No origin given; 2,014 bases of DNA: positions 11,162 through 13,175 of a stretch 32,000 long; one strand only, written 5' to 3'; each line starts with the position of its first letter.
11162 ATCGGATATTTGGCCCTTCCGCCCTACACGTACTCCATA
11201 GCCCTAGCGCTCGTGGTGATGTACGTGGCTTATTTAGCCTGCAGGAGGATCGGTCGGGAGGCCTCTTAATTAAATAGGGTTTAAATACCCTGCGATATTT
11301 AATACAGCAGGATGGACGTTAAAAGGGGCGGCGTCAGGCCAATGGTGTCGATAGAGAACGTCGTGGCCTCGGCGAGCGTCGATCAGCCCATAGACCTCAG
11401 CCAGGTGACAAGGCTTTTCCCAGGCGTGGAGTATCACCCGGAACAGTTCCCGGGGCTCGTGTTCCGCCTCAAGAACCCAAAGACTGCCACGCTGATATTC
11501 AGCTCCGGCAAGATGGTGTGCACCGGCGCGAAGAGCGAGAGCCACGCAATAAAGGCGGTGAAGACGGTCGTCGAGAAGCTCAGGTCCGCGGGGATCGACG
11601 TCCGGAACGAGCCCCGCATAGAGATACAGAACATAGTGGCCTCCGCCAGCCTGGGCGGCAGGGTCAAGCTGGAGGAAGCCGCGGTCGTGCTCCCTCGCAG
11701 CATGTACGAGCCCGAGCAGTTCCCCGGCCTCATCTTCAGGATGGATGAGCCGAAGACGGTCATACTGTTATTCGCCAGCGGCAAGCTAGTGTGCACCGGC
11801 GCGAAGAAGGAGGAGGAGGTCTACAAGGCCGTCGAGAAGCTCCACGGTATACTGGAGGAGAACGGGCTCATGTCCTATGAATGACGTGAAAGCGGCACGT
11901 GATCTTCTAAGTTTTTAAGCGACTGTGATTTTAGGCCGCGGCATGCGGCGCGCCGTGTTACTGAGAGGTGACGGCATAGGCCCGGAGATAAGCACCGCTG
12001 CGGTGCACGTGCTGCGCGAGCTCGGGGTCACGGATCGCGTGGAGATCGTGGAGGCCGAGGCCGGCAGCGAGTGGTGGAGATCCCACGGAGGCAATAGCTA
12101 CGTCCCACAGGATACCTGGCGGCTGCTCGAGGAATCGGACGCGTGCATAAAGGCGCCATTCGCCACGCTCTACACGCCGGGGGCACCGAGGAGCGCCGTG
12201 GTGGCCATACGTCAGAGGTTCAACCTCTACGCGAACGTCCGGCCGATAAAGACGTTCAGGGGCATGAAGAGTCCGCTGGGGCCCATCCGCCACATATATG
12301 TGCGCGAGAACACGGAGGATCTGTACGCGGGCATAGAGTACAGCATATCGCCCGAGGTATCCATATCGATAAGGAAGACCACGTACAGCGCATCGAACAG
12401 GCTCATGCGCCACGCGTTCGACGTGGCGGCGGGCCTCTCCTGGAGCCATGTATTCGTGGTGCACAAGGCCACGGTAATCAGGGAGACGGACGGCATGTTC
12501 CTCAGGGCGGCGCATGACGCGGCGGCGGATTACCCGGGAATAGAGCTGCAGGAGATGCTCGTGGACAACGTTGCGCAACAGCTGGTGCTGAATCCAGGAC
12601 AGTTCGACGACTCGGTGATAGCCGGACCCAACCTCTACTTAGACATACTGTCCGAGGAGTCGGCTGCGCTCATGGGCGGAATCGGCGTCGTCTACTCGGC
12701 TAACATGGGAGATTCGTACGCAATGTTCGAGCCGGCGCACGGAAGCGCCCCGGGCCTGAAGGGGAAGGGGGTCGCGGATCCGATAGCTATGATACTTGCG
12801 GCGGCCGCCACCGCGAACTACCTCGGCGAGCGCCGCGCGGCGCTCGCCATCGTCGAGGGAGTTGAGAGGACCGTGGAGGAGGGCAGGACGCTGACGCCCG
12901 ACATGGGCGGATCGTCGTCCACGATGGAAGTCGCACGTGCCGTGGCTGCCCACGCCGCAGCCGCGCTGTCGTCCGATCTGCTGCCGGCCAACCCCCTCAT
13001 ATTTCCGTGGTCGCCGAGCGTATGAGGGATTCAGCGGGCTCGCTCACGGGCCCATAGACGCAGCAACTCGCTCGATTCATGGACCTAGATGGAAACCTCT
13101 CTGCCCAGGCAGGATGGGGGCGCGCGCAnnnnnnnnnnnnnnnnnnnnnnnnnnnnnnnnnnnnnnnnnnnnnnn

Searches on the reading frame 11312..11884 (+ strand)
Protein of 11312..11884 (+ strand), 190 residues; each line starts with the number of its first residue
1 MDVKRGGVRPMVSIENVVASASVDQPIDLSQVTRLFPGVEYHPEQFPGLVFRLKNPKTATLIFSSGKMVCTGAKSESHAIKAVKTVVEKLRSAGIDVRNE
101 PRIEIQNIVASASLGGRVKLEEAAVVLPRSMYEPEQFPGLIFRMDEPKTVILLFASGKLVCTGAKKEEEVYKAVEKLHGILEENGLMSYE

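Call 9: search_protein_families(library=pfam, proteins=[window:11312-11884:+], max_evalue=0.01)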
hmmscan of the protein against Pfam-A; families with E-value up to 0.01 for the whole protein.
window:11312-11884:+ (190 aa): 2 families
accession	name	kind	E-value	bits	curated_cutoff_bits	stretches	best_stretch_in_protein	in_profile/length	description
PF00352.27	TBP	-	2e-62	207.5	22.9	2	12-92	2-84/85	Transcription factor TFIID (or TATA-binding protein, TBP)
PF11858.14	DUF3378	-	1.2e-07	32.2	27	0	45-81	26-62/76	Domain of unknown function (DUF3378)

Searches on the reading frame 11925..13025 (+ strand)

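Call 9: search_protein_families(library=pfam, proteins=[window:11925-13025:+], max_evalue=0.01)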
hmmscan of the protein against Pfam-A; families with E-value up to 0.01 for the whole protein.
window:11925-13025:+ (366 aa): 1 family
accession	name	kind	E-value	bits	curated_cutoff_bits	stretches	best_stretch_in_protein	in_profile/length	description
PF00180.25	Iso_dh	-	2e-74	251.4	27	1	11-339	3-347/348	Isocitrate/isopropylmalate dehydrogenase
